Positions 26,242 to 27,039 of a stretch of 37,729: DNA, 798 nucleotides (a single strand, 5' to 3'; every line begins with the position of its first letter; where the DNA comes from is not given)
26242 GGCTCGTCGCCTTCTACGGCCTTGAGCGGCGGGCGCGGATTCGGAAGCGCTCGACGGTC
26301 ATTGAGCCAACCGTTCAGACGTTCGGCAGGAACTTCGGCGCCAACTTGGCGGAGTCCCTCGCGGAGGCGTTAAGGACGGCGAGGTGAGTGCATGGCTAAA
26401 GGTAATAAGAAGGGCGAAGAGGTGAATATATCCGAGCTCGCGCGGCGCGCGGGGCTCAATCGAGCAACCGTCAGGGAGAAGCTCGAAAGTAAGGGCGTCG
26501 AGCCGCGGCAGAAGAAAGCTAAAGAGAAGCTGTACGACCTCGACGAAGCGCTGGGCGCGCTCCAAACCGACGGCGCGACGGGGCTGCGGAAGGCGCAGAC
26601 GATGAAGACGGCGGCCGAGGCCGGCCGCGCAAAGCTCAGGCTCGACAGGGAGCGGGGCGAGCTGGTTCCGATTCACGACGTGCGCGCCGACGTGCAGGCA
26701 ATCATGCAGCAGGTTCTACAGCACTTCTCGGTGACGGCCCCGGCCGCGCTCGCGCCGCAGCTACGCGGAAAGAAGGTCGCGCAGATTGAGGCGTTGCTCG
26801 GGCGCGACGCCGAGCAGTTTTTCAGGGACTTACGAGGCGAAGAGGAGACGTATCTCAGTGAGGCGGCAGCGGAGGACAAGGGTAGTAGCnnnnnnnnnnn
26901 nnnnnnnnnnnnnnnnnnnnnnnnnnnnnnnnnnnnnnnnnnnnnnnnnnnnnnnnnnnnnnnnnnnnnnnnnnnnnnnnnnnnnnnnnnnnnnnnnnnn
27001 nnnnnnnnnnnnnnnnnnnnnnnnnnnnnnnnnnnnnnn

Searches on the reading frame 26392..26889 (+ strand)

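Call 7: search_protein_families(library=pfam, proteins=[window:26392-26889:+], max_evalue=0.01)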
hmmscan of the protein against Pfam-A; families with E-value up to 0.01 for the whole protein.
window:26392-26889:+ (166 aa): 2 families
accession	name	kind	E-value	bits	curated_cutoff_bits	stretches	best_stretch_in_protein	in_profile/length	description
PF07278.17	DUF1441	-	4.1e-07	30.4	35.1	1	11-114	1-111/147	Protein of unknown function (DUF1441)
PF09339.16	HTH_IclR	-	0.003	17.7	22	1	7-29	15-37/52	IclR helix-turn-helix domain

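Call 8: search_protein_families(library=phrogs, proteins=[window:26392-26889:+], max_evalue=0.01)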
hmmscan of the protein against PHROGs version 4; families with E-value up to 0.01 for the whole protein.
window:26392-26889:+ (166 aa): 3 families
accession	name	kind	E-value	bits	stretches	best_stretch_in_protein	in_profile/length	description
phrog_57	-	head and packaging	1.5e-15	58.6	1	2-146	4-168/199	terminase small subunit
phrog_141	-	head and packaging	3.2e-14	53.7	1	10-112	15-125/183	terminase small subunit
phrog_5710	-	unknown function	2.9e-05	25.2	1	7-100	6-100/129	-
